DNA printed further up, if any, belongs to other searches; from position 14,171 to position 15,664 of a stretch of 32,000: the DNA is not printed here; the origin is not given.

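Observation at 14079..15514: An ACP sits where E3 should be, translationally coupled to the E2 acyltransferase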

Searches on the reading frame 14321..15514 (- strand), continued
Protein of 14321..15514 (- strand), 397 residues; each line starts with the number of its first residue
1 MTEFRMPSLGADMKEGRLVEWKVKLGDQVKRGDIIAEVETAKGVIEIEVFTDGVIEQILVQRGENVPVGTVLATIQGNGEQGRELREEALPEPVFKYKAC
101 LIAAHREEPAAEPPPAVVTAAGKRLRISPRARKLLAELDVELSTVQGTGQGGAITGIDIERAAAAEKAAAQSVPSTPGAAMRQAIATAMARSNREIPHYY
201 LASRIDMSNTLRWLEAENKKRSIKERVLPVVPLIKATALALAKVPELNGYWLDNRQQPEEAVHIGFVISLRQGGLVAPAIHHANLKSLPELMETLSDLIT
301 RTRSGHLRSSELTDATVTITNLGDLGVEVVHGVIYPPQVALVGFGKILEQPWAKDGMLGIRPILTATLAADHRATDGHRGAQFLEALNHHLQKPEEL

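Call 34: search_protein_families(library=pfam, proteins=[L046:8184-8642:+, L074:16477-17676:+, L072:11427-12107:+, L033:998-1498:+, L058:9752-10573:+, L021:12623-13299:+, L012:4707-6107:+, L020:11598-11873:+], max_evalue=0.0001)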
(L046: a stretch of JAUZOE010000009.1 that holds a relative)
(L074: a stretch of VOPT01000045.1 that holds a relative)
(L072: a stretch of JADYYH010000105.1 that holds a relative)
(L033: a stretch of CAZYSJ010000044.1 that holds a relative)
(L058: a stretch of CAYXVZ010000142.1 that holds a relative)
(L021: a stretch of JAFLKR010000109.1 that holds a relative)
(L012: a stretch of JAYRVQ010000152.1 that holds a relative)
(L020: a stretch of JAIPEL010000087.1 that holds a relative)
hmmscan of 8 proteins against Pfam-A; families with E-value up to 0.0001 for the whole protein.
L046:8184-8642:+ (152 aa): 1 family
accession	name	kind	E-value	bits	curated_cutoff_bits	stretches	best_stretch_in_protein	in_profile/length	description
PF18899.5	DUF5655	-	4.6e-14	52.8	24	1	38-143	2-107/109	Domain of unknown function (DUF5655)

L074:16477-17676:+ (399 aa): 1 family
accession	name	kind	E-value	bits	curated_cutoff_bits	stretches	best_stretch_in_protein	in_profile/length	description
PF00462.30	Glutaredoxin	-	3.8e-06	27.4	22.9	1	35-103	2-60/60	Glutaredoxin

L072:11427-12107:+ (226 aa): 1 family
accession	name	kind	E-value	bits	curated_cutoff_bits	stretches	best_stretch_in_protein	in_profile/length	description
PF10127.15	RlaP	-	2.2e-23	83.7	23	1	13-159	21-169/249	RNA repair pathway DNA polymerase beta family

L033:998-1498:+ (166 aa): 1 family
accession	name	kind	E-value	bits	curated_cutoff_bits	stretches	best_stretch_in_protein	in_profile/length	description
PF00571.33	CBS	-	6.2e-32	110.1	24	2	17-70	1-54/57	CBS domain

L058:9752-10573:+ (273 aa): 3 families
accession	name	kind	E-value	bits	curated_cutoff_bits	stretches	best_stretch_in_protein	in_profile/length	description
PF00005.33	ABC_tran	-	1.8e-35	123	25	1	49-197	1-136/137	ABC transporter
PF02463.25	SMC_N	-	6e-05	23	40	0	167-240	134-209/220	RecF/RecN/SMC N terminal domain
PF13304.12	AAA_21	-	7.9e-05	23.3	27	0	169-228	237-298/304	AAA domain, putative AbiEii toxin, Type IV TA system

L021:12623-13299:+ (225 aa): 1 family
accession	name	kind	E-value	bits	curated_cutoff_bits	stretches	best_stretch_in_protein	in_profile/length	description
PF00072.30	Response_reg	-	5.6e-27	94.5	30.2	1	46-157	1-110/111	Response regulator receiver domain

L012:4707-6107:+ (466 aa): 13 families
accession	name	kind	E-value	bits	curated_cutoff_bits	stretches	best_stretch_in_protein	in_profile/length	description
PF07992.20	Pyr_redox_2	-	1.3e-74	251.7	26.1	1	5-327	1-291/291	Pyridine nucleotide-disulphide oxidoreductase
PF02852.28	Pyr_redox_dim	-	7.3e-35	119.9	25.3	1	347-456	1-110/110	Pyridine nucleotide-disulphide oxidoreductase, dimerisation domain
PF00070.33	Pyr_redox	-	2.6e-23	82.7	22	1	176-251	1-78/82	Pyridine nucleotide-disulphide oxidoreductase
PF13738.12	Pyr_redox_3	-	1e-17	64.8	30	1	131-311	119-305/305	Pyridine nucleotide-disulphide oxidoreductase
PF01134.28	GIDA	-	1e-11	45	22.1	1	6-146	1-150/391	Glucose inhibited division protein A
PF03486.20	HI0933_like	-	2.2e-09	37.6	50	0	6-36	2-32/244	HI0933-like protein Rossmann domain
PF12831.13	FAD_oxidored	-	2.3e-09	37.5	27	1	6-153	1-153/416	FAD dependent oxidoreductase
PF13434.12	Lys_Orn_oxgnase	-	9e-08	32.1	21.3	1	92-221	105-237/339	L-lysine 6-monooxygenase/L-ornithine 5-monooxygenase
PF01494.25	FAD_binding_3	-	5.1e-07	29.7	22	0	5-36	2-33/349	FAD binding domain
PF13450.12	NAD_binding_8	-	1.5e-06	28.8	21.9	0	9-37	1-29/68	NAD(P)-binding Rossmann-like domain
PF00890.30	FAD_binding_2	-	2.7e-06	27.3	20.4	1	6-36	1-31/414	FAD binding domain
PF01266.30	DAO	-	1.3e-05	25.3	27.9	0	6-39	1-35/353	FAD dependent oxidoreductase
PF01262.27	AlaDh_PNT_C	-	6e-05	23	23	0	170-208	24-62/214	Alanine dehydrogenase/PNT, C-terminal domain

L020:11598-11873:+ (91 aa): 1 family
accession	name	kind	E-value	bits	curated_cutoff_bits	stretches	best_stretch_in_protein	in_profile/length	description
PF00550.31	PP-binding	-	2.4e-07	31.3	20.8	1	21-85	5-67/67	Phosphopantetheine attachment site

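Call 43: find_homologous_proteins(query=window:14321-15514:-, max_evalue=1e-60)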
Query window:14321-15514:- (397 aa): 7996 proteins with E <= 1e-60 among 8000 candidates; the best 120 are listed.
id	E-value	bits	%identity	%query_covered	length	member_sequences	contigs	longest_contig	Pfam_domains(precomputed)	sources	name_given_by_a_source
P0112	1.7e-255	865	100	100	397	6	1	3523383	PF25984.1,PF02817.23,PF00198.29,PF00364.29,PF25997.1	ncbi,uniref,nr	ncbi:dihydrolipoamide acetyltransferase family protein [Desulfotalea psychrophila]|uniref:Dihydrolip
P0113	9.8e-202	688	80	100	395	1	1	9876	PF02817.23,PF00198.29,PF00364.29,PF25997.1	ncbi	-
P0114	4.3e-201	686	81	99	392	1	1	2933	PF25984.1,PF02817.23,PF00198.29,PF00364.29,PF25997.1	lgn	-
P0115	4.1e-198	676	80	100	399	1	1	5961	PF25984.1,PF02817.23,PF00198.29,PF00364.29,PF25997.1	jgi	jgi:pyruvate dehydrogenase E2 component (dihydrolipoamide acetyltransferase)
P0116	4.8e-196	669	79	99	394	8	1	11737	PF25984.1,PF02817.23,PF00198.29,PF00364.29,PF25997.1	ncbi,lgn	-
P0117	1.6e-195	667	78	99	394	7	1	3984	PF02817.23,PF00198.29,PF00364.29,PF25997.1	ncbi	-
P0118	1.9e-195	667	78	100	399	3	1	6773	PF02817.23,PF00198.29,PF00364.29,PF25997.1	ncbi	-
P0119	4.6e-194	663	79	99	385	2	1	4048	PF25984.1,PF02817.23,PF00198.29,PF00364.29,PF25997.1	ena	-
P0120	2.3e-189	647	76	100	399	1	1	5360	PF02817.23,PF00198.29,PF00364.29,PF25997.1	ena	-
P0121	7.8e-189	645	75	100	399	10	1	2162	PF02817.23,PF00198.29,PF00364.29,PF25997.1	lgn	-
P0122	9.9e-163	560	69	100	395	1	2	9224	PF25984.1,PF02817.23,PF00198.29,PF00364.29,PF25997.1,PF26077.1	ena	-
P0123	3.8e-157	541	64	100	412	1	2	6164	PF02817.23,PF00198.29,PF00364.29,PF25997.1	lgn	-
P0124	4.1e-157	541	65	100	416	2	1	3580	PF02817.23,PF00198.29,PF00364.29,PF25997.1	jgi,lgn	-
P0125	5.3e-157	541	64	100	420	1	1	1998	PF02817.23,PF00198.29,PF00364.29,PF25997.1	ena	-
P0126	1.2e-156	540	64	100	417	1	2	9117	PF02817.23,PF00198.29,PF00364.29,PF25997.1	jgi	jgi:pyruvate dehydrogenase E2 component (dihydrolipoamide acetyltransferase)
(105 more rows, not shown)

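Call 53: search_protein_families(library=pfam, proteins=[L044:8696-8968:+, L040:8436-9005:+, L050:5733-7250:+, L046:11216-12235:+, L060:7465-8979:+, L065:6448-7380:+, L083:8114-8791:+, L066:8538-9026:+, L044:8078-8650:+], max_evalue=0.001)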
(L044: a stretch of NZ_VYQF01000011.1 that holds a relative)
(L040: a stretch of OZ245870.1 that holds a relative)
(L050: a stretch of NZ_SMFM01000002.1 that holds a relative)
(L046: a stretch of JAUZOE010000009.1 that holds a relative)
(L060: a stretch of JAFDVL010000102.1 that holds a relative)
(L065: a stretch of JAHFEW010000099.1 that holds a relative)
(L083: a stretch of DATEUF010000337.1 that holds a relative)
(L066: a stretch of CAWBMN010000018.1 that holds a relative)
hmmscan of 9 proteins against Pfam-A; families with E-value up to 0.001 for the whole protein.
L044:8696-8968:+ (90 aa): 1 family
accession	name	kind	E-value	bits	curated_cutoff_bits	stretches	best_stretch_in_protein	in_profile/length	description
PF12674.12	Zn_ribbon_2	-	7.8e-26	91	22.5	1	6-84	1-81/81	Putative zinc ribbon domain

L040:8436-9005:+ (189 aa): 2 families
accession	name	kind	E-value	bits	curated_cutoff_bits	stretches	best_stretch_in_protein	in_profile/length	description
PF00881.29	Nitroreductase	-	6.4e-39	134.3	23.5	1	10-164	1-167/167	Nitroreductase family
PF14512.11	TM1586_NiRdase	-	6.6e-18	65.6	27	2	84-176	56-144/215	Putative TM nitroreductase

L050:5733-7250:+ (505 aa): 6 families
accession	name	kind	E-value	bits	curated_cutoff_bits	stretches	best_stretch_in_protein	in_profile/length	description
PF13365.12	Trypsin_2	-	5.1e-34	118.5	27.6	1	129-266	1-144/144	Trypsin-like peptidase domain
PF00089.32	Trypsin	-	6.7e-17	62.5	20.6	1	130-289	28-216/220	Trypsin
PF13180.12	PDZ_2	-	1e-15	58.2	27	1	306-391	2-75/80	PDZ domain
PF00595.29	PDZ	-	6.5e-13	49.3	23.2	1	304-383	9-80/81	PDZ domain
PF17820.7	PDZ_6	-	3.2e-07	30.4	27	1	332-385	2-54/54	PDZ domain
PF12812.13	PDZ_1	-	7.6e-05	23.1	28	0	416-479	9-72/78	PDZ-like domain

L046:11216-12235:+ (339 aa): 2 families
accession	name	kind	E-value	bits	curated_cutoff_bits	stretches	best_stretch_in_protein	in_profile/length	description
PF02685.22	Glucokinase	-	3.1e-92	309.4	22.1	1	21-335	1-310/314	Glucokinase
PF00480.26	ROK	-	0.00061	19.8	22.9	0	24-288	5-245/294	ROK family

L060:7465-8979:+ (504 aa): 3 families
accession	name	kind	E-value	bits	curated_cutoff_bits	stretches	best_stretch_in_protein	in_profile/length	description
PF13517.12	FG-GAP_3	-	5.4e-57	190.7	26.9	6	179-238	1-60/61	FG-GAP-like repeat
PF01839.29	FG-GAP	-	3.3e-40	135.8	22.1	6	72-97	3-29/37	FG-GAP repeat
PF16640.11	Big_3_5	-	1.2e-11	45.5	35.5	1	416-496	3-81/88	Bacterial Ig-like domain (group 3)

L065:6448-7380:+ (310 aa): 2 families
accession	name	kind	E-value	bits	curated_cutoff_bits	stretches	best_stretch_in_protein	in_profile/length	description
PF01556.23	DnaJ_C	-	2.1e-40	138.6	26.6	1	130-282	3-152/152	DnaJ C terminal domain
PF00226.36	DnaJ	-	3.6e-27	94.7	27.8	1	5-66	1-63/63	DnaJ domain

L083:8114-8791:+ (225 aa): 0 families

L066:8538-9026:+ (162 aa): 1 family
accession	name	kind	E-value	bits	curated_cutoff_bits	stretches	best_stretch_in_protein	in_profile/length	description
PF03358.20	FMN_red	-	0.00062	19.8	24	0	12-95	13-96/152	NADPH-dependent FMN reductase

L044:8078-8650:+ (190 aa): 2 families
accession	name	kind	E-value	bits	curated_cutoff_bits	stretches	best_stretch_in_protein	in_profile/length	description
PF12724.12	Flavodoxin_5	-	4.3e-22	79.4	27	1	11-147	1-142/145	Flavodoxin domain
PF12641.12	Flavodoxin_3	-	3.9e-05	24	27.5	1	11-89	1-78/160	Flavodoxin domain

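Call 56: find_encoding_contigs(protein=P0112, flank=10000, max_places=3)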
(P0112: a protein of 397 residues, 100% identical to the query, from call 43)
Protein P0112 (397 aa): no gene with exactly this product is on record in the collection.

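Call 77: search_dna_similar(query=window:14321-15514:-, collection=plasmids, mode=protein, max_evalue=1e-30, max_rows=60)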
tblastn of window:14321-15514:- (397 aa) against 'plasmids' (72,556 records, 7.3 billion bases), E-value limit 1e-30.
Records with a match: 46; places in all: 46; records where one place covers at least 80% of the query: 33.
Best place of each record, by identity: <60% 46.
By first word of the organism name: Enterococcus 13; Leisingera 11; Rhodococcus 4; Cupriavidus 3; Burkholderia 2; Streptomyces 2; Sinorhizobium 2; Azospirillum 1; Ralstonia 1; Methylocystis 1; and 6 more.
By predicted mobility (MOB-suite, as given by PLSDB): non-mobilizable 27; conjugative 10; mobilizable 9.
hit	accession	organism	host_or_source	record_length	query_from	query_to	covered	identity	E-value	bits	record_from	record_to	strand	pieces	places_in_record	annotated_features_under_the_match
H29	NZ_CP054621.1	Azospirillum oryzae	cell culture,soil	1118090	1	397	100%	49.6%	1e-81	280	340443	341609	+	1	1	record has no annotation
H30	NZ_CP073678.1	Cupriavidus sp. KK10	Isolate,A bacterial consortium from ...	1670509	3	397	99%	49.9%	1e-100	334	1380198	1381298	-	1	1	none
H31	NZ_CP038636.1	Cupriavidus oxalaticus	whole organism,sewage sludge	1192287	1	397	100%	49.1%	8e-101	335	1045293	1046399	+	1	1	none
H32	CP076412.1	Ralstonia wenshanensis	soil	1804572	1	397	100%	47.4%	3e-93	313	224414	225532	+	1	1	2-oxo acid dehydrogenase subunit E2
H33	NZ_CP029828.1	Burkholderia sp. JP2-270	sigle cell,rice rhizosphere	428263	1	397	100%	47.2%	2e-78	270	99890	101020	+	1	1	dihydrolipoamide acetyltransferase family protein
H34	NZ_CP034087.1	Methylocystis rosea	cell culture,groundwater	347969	1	397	100%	47.1%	3e-83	284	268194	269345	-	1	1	dihydrolipoamide acetyltransferase family protein | pyruvate dehydrogenase complex E1 component subunit beta | acyl carrier protein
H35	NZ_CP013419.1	Burkholderia savannae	soil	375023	1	397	100%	47.0%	3e-84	287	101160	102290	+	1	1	dihydrolipoamide acetyltransferase family protein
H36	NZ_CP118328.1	Rhodococcus sp. DK17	pure culture,crude oil-contaminated soil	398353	1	396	100%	47.0%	5e-90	303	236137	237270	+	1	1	dihydrolipoamide acetyltransferase family protein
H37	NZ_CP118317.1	Rhodococcus sp. DK180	pure culture,crude oil-contaminated soil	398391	1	396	100%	47.0%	5e-90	303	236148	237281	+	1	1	dihydrolipoamide acetyltransferase family protein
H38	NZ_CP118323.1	Rhodococcus sp. DK176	pure culture,crude oil-contaminated soil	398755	1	396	100%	47.0%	5e-90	303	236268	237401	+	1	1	dihydrolipoamide acetyltransferase family protein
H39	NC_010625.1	Paraburkholderia phymatum STM815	-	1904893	1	397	100%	46.6%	5e-87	295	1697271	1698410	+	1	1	record has no annotation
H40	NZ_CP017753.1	Cupriavidus sp. USMAHM13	cell culture,Paddy field, Sungai Manik, ...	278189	3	397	99%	46.3%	4e-94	315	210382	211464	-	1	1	dihydrolipoamide acetyltransferase family protein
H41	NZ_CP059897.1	Ciceribacter thiooxidans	mixed culture,soil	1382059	1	397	100%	44.6%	6e-79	272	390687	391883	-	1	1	none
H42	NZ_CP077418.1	Rhodococcus qingshengii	pure culture,oil-contaminated water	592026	1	397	100%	43.0%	9e-89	300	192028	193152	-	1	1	dihydrolipoamide acetyltransferase family protein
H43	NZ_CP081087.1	Leisingera caerulea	-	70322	1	397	100%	40.0%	1e-54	201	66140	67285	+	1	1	dihydrolipoamide acetyltransferase family protein | acyl carrier protein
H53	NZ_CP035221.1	Enterococcus faecium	cell culture,food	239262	2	397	100%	31.1%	9e-35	143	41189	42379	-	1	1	dihydrolipoamide acetyltransferase family protein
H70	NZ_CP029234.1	Sinorhizobium fredii CCBAU 45436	Glycine max,cell culture,plant root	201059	192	397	52%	46.1%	3e-52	194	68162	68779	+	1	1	dihydrolipoamide acetyltransferase family protein | acyl carrier protein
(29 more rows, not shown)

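Call 78: get_annotated_region(hit=H53, flank=5000)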
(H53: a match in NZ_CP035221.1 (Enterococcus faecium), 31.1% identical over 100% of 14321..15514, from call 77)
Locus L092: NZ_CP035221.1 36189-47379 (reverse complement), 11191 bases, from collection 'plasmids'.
description: Enterococcus faecium strain SRCM103470 plasmid unnamed1
organism: Enterococcus faecium (NCBI taxid 1352)
taxonomy: Bacteria; Bacillota; Bacilli; Lactobacillales; Enterococcaceae; Enterococcus; Enterococcus faecium
host: -; source: cell culture,food; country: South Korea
typing (MOB-suite, as given by PLSDB): conjugative; replicon rep_cluster_893; relaxase MOBP,MOBV; mating-pair formation MPF_T
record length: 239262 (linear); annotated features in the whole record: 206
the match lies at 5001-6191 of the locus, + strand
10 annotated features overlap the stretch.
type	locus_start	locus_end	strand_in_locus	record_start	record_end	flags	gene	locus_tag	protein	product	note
CDS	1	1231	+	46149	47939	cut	-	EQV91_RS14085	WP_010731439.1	sigma-54-dependent Fis family transcriptional regulator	-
CDS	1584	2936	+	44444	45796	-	lpdA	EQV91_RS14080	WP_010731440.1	dihydrolipoyl dehydrogenase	GO:0045454 - cell redox homeostasis [Evidence IEA]; GO:0051068 - dihydrolipoamide metabolic process [Evidence IEA]; ...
CDS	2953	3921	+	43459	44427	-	-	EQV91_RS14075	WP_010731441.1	thiamine pyrophosphate-dependent dehydrogenase E1 component subunit alpha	-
CDS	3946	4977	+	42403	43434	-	-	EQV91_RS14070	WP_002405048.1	alpha-ketoacid dehydrogenase subunit beta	-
CDS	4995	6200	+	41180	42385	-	-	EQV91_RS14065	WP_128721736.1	dihydrolipoamide acetyltransferase family protein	GO:0006096 - glycolytic process [Evidence IEA]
CDS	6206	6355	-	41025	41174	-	-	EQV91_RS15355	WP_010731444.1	hypothetical protein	-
CDS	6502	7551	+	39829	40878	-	-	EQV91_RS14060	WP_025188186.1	2,3-butanediol dehydrogenase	-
CDS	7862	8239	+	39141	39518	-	-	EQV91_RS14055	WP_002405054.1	hypothetical protein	-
CDS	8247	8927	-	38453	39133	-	-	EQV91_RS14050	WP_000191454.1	IS6-like element ISEnfa1 family transposase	GO:0006313 - DNA transposition [Evidence IEA]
CDS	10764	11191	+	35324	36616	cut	-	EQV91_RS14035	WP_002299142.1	guanosine 5-monophosphate oxidoreductase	-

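Call 79: get_annotated_region(hit=H70, flank=9000)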
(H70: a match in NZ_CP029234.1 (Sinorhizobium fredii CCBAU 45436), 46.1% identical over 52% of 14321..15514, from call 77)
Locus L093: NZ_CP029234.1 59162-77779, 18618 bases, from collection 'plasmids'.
description: Sinorhizobium fredii CCBAU 45436 plasmid pSF45436d, complete sequence
organism: Sinorhizobium fredii CCBAU 45436 (NCBI taxid 1128331)
taxonomy: Bacteria; Pseudomonadota; Alphaproteobacteria; Hyphomicrobiales; Rhizobiaceae; Sinorhizobium; Sinorhizobium fredii; Sinorhizobium fredii CCBAU 45436
host: -; source: Glycine max,cell culture,plant root; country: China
typing (MOB-suite, as given by PLSDB): conjugative; relaxase MOBQ; mating-pair formation MPF_T
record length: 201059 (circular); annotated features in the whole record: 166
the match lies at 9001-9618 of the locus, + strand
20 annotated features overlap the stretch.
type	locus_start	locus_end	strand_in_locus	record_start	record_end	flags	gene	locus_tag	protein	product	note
CDS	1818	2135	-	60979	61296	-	-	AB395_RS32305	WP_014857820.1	chaperone modulator CbpM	-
CDS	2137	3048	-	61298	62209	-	-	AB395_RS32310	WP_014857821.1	J domain-containing protein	-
CDS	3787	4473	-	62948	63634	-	-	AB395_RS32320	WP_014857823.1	alpha/beta family hydrolase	-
CDS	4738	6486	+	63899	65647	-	acsA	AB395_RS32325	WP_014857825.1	acetate--CoA ligase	-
CDS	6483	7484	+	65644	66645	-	pdhA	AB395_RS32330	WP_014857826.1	pyruvate dehydrogenase (acetyl-transferring) E1 component subunit alpha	GO:0006086 - acetyl-CoA biosynthetic process from pyruvate [Evidence IEA]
CDS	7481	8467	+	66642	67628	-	-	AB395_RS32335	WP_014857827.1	alpha-ketoacid dehydrogenase subunit beta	-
CDS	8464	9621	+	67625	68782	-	-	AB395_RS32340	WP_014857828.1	dihydrolipoamide acetyltransferase family protein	GO:0006096 - glycolytic process [Evidence IEA]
CDS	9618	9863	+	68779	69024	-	-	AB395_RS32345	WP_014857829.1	acyl carrier protein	GO:0006633 - fatty acid biosynthetic process [Evidence IEA]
CDS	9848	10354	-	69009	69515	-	-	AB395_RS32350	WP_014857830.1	hypothetical protein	-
CDS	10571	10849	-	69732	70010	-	-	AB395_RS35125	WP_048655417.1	BON domain-containing protein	-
CDS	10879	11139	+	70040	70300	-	-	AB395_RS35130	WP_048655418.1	hypothetical protein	-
CDS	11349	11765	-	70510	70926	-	-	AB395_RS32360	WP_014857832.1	DUF3775 domain-containing protein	-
CDS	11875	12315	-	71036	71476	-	-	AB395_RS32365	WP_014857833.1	DUF2267 domain-containing protein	-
CDS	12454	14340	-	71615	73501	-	ftsH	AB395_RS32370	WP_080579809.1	ATP-dependent zinc metalloprotease FtsH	GO:0051301 - cell division [Evidence IEA]; GO:0006508 - proteolysis [Evidence IEA]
CDS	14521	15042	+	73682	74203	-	-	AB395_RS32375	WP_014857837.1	universal stress protein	-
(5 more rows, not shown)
